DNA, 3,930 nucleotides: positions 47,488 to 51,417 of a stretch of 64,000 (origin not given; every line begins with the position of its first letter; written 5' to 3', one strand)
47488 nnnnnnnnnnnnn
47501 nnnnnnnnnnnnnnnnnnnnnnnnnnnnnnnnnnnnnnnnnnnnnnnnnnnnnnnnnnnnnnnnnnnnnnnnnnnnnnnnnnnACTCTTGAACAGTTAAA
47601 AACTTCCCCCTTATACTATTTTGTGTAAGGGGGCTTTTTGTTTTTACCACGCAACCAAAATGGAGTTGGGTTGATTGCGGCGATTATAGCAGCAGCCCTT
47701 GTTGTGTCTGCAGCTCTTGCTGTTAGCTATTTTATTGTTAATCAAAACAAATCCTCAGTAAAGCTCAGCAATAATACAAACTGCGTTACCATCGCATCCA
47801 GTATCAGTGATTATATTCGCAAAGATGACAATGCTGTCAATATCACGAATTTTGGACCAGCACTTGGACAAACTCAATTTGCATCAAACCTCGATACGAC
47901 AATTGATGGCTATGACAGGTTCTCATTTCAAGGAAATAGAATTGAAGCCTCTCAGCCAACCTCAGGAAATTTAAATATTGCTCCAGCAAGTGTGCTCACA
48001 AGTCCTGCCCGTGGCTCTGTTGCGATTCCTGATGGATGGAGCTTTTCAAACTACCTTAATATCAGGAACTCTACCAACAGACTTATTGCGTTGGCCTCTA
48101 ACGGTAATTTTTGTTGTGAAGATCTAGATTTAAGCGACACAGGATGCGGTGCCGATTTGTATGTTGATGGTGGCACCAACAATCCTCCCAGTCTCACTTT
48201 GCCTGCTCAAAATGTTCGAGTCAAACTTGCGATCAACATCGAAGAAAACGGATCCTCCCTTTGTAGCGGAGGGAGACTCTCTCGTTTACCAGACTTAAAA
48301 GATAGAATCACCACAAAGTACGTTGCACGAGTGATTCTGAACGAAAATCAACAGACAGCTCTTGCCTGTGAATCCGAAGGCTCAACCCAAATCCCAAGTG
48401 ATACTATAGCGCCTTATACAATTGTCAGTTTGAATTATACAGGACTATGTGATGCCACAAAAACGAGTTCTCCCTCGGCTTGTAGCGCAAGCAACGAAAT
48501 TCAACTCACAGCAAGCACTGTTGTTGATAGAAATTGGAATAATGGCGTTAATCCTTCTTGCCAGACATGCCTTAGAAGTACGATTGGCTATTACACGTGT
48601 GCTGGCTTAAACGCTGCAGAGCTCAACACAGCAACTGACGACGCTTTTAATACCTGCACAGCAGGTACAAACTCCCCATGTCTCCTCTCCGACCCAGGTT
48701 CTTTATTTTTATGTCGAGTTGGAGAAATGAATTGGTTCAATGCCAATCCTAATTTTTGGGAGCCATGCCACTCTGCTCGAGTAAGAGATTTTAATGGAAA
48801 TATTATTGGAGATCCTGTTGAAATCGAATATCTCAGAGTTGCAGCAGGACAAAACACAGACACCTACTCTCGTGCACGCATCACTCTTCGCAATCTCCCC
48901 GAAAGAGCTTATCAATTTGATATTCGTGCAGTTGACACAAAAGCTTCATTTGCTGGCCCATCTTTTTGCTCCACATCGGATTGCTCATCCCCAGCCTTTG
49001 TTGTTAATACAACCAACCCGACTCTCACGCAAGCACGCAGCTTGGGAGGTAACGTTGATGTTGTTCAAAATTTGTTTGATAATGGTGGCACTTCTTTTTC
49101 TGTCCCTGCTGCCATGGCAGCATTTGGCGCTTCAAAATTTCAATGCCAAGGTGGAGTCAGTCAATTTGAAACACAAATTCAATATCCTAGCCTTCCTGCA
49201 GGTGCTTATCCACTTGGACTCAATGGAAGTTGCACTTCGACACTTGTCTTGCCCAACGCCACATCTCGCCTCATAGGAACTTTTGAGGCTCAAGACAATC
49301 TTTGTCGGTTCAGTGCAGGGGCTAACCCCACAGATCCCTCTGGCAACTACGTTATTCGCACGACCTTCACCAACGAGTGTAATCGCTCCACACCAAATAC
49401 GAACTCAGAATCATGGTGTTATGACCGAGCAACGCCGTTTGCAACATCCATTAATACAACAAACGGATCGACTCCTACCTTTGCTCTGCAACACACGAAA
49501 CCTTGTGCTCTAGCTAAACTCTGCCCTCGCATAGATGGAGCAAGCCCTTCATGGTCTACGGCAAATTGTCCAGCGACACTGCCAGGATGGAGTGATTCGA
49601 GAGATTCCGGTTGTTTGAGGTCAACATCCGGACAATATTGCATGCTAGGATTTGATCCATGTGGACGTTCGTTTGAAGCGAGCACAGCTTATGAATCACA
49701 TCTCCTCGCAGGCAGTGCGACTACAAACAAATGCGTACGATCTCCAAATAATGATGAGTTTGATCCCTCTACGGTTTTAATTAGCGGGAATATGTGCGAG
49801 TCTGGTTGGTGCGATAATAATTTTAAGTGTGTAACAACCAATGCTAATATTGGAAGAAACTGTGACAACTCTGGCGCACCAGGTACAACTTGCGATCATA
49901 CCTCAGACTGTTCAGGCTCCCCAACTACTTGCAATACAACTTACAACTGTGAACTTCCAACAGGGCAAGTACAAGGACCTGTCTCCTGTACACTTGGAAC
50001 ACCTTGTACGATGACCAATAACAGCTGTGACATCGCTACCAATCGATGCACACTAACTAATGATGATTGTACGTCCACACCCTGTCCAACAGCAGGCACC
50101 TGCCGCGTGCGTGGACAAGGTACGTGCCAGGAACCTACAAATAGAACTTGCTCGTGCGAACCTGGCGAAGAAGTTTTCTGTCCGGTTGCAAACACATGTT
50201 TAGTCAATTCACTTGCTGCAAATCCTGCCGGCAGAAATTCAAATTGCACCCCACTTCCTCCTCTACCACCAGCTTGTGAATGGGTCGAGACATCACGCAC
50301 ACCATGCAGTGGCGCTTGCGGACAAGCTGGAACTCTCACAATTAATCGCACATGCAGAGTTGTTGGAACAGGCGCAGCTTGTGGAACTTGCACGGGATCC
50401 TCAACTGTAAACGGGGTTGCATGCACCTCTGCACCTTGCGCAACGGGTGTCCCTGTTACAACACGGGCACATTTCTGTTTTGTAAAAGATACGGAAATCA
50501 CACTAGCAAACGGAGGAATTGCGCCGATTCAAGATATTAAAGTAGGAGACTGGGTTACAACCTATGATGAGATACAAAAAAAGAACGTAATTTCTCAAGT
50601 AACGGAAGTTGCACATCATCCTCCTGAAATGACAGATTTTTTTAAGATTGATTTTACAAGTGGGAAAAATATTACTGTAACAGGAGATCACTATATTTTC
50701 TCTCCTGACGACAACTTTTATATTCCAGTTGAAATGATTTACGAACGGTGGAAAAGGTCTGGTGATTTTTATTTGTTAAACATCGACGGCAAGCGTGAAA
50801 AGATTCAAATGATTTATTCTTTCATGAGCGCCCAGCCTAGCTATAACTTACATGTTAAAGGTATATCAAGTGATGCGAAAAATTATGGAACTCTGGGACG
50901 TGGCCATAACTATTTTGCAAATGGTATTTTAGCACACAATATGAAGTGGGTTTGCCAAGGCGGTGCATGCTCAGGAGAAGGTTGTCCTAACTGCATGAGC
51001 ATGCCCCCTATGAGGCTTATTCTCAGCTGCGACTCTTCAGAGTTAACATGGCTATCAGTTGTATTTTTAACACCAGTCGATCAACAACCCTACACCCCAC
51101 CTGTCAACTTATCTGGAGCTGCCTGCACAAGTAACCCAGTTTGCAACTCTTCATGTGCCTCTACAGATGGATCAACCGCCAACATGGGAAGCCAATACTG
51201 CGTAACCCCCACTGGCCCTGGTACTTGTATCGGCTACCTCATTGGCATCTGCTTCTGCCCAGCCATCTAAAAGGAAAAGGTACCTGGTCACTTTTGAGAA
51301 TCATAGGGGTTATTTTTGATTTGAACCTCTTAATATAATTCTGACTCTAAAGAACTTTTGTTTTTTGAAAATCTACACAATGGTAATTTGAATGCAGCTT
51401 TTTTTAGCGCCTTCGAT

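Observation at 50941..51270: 109-aa, 12-cysteine C-terminal module downstream of the Hint domain is a candidate released peptide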

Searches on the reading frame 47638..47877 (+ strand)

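Call 59: search_protein_families(library=pfam, proteins=[window:47638-47877:+], max_evalue=10)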
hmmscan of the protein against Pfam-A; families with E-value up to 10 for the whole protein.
seq(80 aa): 3 families
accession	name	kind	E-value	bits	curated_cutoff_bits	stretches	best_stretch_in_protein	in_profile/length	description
PF00003.28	7tm_3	-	0.0087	16.2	33.5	1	9-55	6-52/251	7 transmembrane sweet-taste receptor of 3 GCPR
PF01917.21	Arch_flagellin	-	0.045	14.5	29.5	1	12-47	11-46/162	Archaebacterial flagellin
PF25318.1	WH_GDS1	-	0.099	13.2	27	1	34-67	36-67/95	GDS1 winged helix domain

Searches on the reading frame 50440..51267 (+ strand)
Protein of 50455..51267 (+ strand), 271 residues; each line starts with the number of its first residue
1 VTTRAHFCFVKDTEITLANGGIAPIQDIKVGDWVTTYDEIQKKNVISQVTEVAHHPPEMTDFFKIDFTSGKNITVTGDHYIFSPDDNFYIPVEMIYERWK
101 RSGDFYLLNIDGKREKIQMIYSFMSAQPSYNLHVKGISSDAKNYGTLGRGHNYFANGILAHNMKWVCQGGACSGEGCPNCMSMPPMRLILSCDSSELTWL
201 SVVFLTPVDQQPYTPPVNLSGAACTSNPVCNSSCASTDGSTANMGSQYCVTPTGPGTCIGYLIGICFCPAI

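Call 25: search_solved_structures(query=window:50455-51267:+, max_evalue=1, show_alignments=3)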
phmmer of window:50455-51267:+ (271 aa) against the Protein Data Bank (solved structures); distinct sequences matched with E-value up to 1: 13.
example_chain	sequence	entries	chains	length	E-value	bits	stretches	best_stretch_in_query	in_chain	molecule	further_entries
6y75_A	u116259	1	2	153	1.8e-07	34.1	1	8-164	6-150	NAD(P)(+)--arginine ADP-ribosyltransferase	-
6tmm_AAA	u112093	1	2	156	1.8e-07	34.1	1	8-164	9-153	NAD(P)(+)--arginine ADP-ribosyltransferase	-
6tmm_BBB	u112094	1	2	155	1.9e-07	34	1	8-164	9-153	NAD(P)(+)--arginine ADP-ribosyltransferase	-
6y75_B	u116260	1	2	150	2.6e-07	33.6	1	8-163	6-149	NAD(P)(+)--arginine ADP-ribosyltransferase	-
5o9i_A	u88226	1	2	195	0.0021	20.7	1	36-94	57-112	Transcription initiation factor IIB,Transcription initiation factor IIB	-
4lx3_A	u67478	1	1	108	0.016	17.8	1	5-98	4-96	DNA polymerase III, alpha subunit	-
8w20_A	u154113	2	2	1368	0.043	16.4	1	5-88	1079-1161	Intein C-terminal splicing domain-containing protein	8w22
5o9j_A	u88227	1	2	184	0.076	15.6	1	46-94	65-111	Transcription initiation factor IIB,Transcription initiation factor IIB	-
7qil_A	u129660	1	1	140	0.11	15.2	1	11-111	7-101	DnaE intein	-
8cpn_A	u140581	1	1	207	0.17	14.5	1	2-62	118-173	PolB16 intein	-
4qfq_A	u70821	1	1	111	0.28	13.8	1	8-99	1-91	DNA polymerase III, alpha subunit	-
3onp_A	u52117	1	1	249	0.48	13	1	55-92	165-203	tRNA/rRNA methyltransferase (SpoU)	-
8cpo_A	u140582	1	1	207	0.91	12.1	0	25-62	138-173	PolB16 Intein Cys-less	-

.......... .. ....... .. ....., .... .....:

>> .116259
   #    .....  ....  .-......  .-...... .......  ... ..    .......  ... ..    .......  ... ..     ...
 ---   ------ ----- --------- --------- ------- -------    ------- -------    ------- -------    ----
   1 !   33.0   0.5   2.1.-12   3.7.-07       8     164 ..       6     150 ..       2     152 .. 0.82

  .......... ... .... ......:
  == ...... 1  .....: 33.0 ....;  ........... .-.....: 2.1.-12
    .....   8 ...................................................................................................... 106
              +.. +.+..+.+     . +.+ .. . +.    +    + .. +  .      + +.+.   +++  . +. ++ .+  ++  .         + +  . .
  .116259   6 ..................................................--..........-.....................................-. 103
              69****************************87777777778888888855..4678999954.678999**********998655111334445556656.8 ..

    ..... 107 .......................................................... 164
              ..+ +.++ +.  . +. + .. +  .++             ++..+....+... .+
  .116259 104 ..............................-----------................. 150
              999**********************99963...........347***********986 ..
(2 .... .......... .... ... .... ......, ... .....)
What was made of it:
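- Tried and rejected: The PDB sequence search of Hint plus tail returned essentially only Hint/intein hits (call 25).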

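Call 49: predict_structure(alignment_id=A3)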
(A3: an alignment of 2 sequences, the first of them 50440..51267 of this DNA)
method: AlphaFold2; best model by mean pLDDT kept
length: 276 residues; sequences in the alignment: 2
mean_pLDDT: 53.4   pTM: 0.51
mean pLDDT of the five models: 53.4, 52.4, 46.2, 42.8, 41.9
residues with pLDDT >= 90: 9; 70-90: 105; 50-70: 27; < 50: 135
segments of 3 or more residues with pLDDT < 50: 1-11, 142-155, 167-276
pLDDT, mean of each block of 10 residues (from residue 1): 27 71 84 84 70 74 79 87 71 73 84 85 88 72 39 50 58 29 25 25 26 27 26 27 27 27 25 24
secondary structure, 60 per line:
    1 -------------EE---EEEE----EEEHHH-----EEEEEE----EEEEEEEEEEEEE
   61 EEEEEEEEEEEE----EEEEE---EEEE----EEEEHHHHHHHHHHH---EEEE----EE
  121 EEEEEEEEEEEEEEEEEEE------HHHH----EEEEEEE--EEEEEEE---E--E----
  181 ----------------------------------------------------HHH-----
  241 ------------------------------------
elements in order: E19-22 E27-29 E38-43 E48-72 E77-81 E85-88 E93-96 H97-107 E111-114 E119-139 H146-149 E154-160 E163-169
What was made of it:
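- On Type-A BIL domain: The AF2 Hint part has pLDDT 70-88 (call 49).
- The AF2 model of the Hint part has pLDDT 70-88 (call 49).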

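Call 68: fold_search(model_id=the predicted structure, library=pdb)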
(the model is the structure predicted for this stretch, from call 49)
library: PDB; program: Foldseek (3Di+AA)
matches with E <= 10: 423; with E <= 0.001: 65
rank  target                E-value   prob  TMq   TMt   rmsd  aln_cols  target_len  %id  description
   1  6y75_A                3.1e-12  1.00  0.44  0.76   4.4       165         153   25  BIL2 domain from T.thermophila BUBL1 locus (C1A-N143A) (released 2021-02-03)
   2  6y75_B                4.8e-12  1.00  0.43  0.77   4.5       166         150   25  BIL2 domain from T.thermophila BUBL1 locus (C1A-N143A) (released 2021-02-03)
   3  6tmm_BBB              1.6e-11  1.00  0.44  0.76   4.5       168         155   26  BIL2 domain from T.thermophila BUBL1 locus (C1A-N143A) (released 2020-12-16)
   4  6tmm_AAA              4.2e-11  1.00  0.44  0.74   4.8       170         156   25  BIL2 domain from T.thermophila BUBL1 locus (C1A-N143A) (released 2020-12-16)
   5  2lwy_MODEL_1_A        2.2e-09  1.00  0.43  0.82   2.9       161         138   20  Solution Structure of Bacterial Intein-Like domain from Clostridium thermocellum (released 2013-05-08)
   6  4kl5_A                1.3e-08  1.00  0.43  0.81   2.4       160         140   22  Crystal structure of NpuDnaE intein (released 2013-09-04)
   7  1mi8                  1.6e-08  1.00  0.44  0.82   2.6       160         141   18  2.0 Angstrom crystal structure of a DnaB intein from Synechocystis sp. PCC 6803 (released 2003-08-19)
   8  6frh_B                2.0e-08  1.00  0.43  0.76   3.9       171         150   18  Crystal structure of Ssp DnaB Mini-Intein variant M86 (released 2019-01-30)
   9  6frh_A                2.0e-08  1.00  0.45  0.75   3.2       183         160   17  Crystal structure of Ssp DnaB Mini-Intein variant M86 (released 2019-01-30)
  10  4kl5_B                2.2e-08  1.00  0.44  0.81   2.4       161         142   22  Crystal structure of NpuDnaE intein (released 2013-09-04)
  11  6qaz                  2.4e-08  1.00  0.40  0.82   3.1       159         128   19  Crystal structure of gp41-1 intein (released 2019-11-13)
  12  6frg                  3.5e-08  1.00  0.44  0.74   4.2       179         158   16  Crystal structure of G-1F mutant of Ssp DnaB Mini-Intein variant M86 (released 2019-01-30)
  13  2keq_MODEL_1_A        7.9e-08  1.00  0.41  0.77   3.6       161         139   22  Solution structure of DnaE intein from Nostoc punctiforme (released 2009-05-19)
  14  8ubs_A                1.2e-07  1.00  0.42  0.74   3.1       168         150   18  Crystal structure of NrdJ-1 split intein fusion (released 2024-10-09)
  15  6fre                  1.2e-07  1.00  0.45  0.77   3.3       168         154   17  Crystal structure of G-1F/H73A mutant of Ssp DnaB Mini-Intein variant M86 (released 2019-01-30)
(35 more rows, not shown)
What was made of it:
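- On Type-A BIL domain: Foldseek top hits are BIL2 at 3e-12 and 2LWY at 2e-9 (call 68).
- Closest known: Type-A bacterial intein-like. Same: BIL2 and 2LWY are the top sequence and structure matches (calls 25, 68).
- Closest known: Canonical mini-inteins. Same: The fold and the catalytic blocks A, B, F and G are shared (call 68).
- Closest known: Hedgehog / Hog C-terminal autoprocessing domains. Different: The Hedgehog structure 1AT0 is a much weaker match (rank 27, call 68).
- The best solved relatives by sequence and by fold are BIL2 of Tetrahymena (6Y75/6TMM; 1.8e-7 in call 25, Foldseek 3e-12 in call 68) and the C. thermocellum BIL 2LWY (call 68).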

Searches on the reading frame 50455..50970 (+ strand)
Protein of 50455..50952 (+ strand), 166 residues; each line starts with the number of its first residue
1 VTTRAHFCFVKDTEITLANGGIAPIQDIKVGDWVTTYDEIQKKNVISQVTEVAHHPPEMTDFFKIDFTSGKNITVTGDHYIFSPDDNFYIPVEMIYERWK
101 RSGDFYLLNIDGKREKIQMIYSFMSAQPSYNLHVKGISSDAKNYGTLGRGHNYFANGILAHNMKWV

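Call 24: find_homologous_proteins(query=window:50455-50952:+, max_evalue=0.001)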
Query window:50455-50952:+ (166 aa): 1 proteins with E <= 0.001 among 7 candidates.
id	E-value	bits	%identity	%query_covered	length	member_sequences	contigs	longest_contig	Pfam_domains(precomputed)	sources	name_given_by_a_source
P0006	2.1e-24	104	39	89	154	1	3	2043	-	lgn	-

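Call 27: find_encoding_contigs(protein=P0006, flank=5000)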
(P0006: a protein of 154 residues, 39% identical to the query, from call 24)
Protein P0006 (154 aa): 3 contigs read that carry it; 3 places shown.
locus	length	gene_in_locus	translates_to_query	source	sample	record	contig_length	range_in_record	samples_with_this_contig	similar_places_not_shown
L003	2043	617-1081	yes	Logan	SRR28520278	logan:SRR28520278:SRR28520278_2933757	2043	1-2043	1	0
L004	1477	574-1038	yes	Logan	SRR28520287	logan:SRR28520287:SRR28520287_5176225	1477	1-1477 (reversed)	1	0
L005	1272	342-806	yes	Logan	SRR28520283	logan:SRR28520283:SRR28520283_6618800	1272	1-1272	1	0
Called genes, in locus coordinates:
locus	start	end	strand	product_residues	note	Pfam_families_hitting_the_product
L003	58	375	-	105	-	-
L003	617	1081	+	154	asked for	-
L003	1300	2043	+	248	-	?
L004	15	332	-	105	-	-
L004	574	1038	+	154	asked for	-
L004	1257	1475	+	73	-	?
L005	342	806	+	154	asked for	-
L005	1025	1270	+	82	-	?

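Call 32: find_related_loci(query=A2, collection=genome_contigs, flank=6000)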
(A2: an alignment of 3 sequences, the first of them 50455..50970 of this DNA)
Query A2 (172 aa) in genome_contigs; peptide patterns used: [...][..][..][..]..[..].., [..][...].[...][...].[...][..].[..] (x = any residue, [..] = any of these).
578 stretches matched a pattern; 128 encode a relative of the query (tblastn E <= 1e-3); the best 80 are kept; 78 distinct loci.
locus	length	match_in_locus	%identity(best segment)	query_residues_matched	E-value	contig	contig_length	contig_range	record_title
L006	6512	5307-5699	31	8-162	2e-15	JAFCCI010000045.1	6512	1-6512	Candidatus Woesearchaeota archaeon isolate AB_3033_Bin_101 AB_3033_Bin_101_scaffold_25598, whole genome shotgun sequence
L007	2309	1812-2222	29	2-162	2e-15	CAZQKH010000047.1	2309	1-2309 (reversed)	MAG TPA_asm: Candidatus Woesearchaeota archaeon isolate SRP191223_co2_5 genome assembly, contig: NODE_71927_length_2309_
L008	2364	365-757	31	8-162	3e-15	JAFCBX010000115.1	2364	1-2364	MAG: Methanosarcinales archaeon isolate AB_1215_Bin_111 AB_1215_Bin_111.fna_scaffold_159313, whole genome shotgun sequen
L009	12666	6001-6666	33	8-135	2e-14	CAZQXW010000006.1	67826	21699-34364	MAG TPA_asm: uncultured Thermoplasmatales archaeon isolate SRP332253_co2_211 genome assembly, contig: NODE_316_length_67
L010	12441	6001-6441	29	3-166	4e-14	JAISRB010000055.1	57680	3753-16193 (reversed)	MAG: Clostridiales bacterium isolate Kf353_bin35 k119_2175235, whole genome shotgun sequence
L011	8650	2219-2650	30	1-164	8e-13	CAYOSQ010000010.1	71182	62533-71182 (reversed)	MAG TPA_asm: uncultured Planctomycetia bacterium isolate SRP077602_co2_125 genome assembly, contig: NODE_541_length_7118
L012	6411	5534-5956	30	8-162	6e-12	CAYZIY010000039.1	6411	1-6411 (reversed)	MAG TPA_asm: uncultured Planctomycetales bacterium isolate SRP141376_co2_271 genome assembly, contig: NODE_20655_length_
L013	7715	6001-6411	31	8-164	6e-12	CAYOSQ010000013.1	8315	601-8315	MAG TPA_asm: uncultured Planctomycetia bacterium isolate SRP077602_co2_125 genome assembly, contig: NODE_12855_length_83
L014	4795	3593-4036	28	8-164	6e-12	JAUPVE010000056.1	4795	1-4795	MAG: Patescibacteria group bacterium isolate erpe_2018_sw_27hr_WHONDRS-SW48-000094_A_bin.34 scaffold_4456, whole genome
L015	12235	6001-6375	29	8-162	6e-12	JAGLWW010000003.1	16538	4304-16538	MAG: Candidatus Aenigmatarchaeota archaeon isolate RS_12_33 ZL285.bin.33.fa_3, whole genome shotgun sequence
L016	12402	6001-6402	29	8-162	1e-11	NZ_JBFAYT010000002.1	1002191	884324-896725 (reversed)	Kribbella sp. NPDC051770 NPDC051770_97_B1.ctg-0002, whole genome shotgun sequence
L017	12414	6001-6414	28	4-162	1e-11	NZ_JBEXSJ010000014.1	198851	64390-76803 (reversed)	Kribbella sp. NPDC006257 NPDC006257_282_B6.ctg-0014, whole genome shotgun sequence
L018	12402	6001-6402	29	8-162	1e-11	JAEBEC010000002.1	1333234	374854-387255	UNVERIFIED_CONTAM: Kribbella sp. cmx-5-2 cmx-5-2_NODE_2_length_1333234_cov_25.320319, whole genome shotgun sequence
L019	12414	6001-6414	30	4-162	5e-11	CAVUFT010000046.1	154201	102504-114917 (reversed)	MAG: uncultured Actinomycetota bacterium isolate MFD02581.bin.2.140 genome assembly, contig: contig_74109, whole genome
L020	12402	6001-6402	30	8-168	4e-11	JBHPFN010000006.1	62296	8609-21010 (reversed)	Candidatus Omnitrophota bacterium isolate SAG AM-311-J20 NODE_6_length_62296_cov_29.310679, whole genome shotgun sequenc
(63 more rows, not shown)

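Call 33: find_related_loci(query=A2, collection=metagenome_contigs, flank=6000)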
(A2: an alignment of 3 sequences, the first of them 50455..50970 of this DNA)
Query A2 (172 aa) in metagenome_contigs; peptide patterns used: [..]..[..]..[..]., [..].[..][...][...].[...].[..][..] (x = any residue, [..] = any of these).
600 stretches matched a pattern (row limit reached: there are more); 168 encode a relative of the query (tblastn E <= 1e-3); the best 80 are kept; 80 distinct loci.
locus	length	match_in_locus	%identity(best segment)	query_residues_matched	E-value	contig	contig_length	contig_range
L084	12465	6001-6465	35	8-162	8e-28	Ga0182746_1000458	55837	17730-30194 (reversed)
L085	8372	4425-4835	31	7-165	2e-18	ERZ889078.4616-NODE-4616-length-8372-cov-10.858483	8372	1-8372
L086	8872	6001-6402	31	8-162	2e-16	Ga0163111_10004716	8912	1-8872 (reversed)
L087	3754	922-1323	32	8-162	2e-16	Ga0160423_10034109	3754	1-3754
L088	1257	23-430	29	8-164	5e-16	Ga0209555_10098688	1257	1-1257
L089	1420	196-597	32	8-162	1e-15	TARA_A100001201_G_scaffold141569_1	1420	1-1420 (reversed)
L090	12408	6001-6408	29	8-164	6e-15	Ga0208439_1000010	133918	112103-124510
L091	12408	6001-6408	29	8-164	6e-15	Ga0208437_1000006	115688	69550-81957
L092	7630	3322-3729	29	8-164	5e-15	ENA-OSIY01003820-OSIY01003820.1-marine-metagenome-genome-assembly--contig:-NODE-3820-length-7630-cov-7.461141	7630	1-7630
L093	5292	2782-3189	29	8-164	5e-15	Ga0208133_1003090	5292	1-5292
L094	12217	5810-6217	29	8-164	1e-14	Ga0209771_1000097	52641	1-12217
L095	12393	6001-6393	31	8-165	3e-14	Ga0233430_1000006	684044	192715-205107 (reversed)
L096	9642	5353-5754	30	8-162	4e-14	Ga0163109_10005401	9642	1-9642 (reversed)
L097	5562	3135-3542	29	8-164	5e-14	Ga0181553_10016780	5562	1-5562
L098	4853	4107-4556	32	8-162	1e-13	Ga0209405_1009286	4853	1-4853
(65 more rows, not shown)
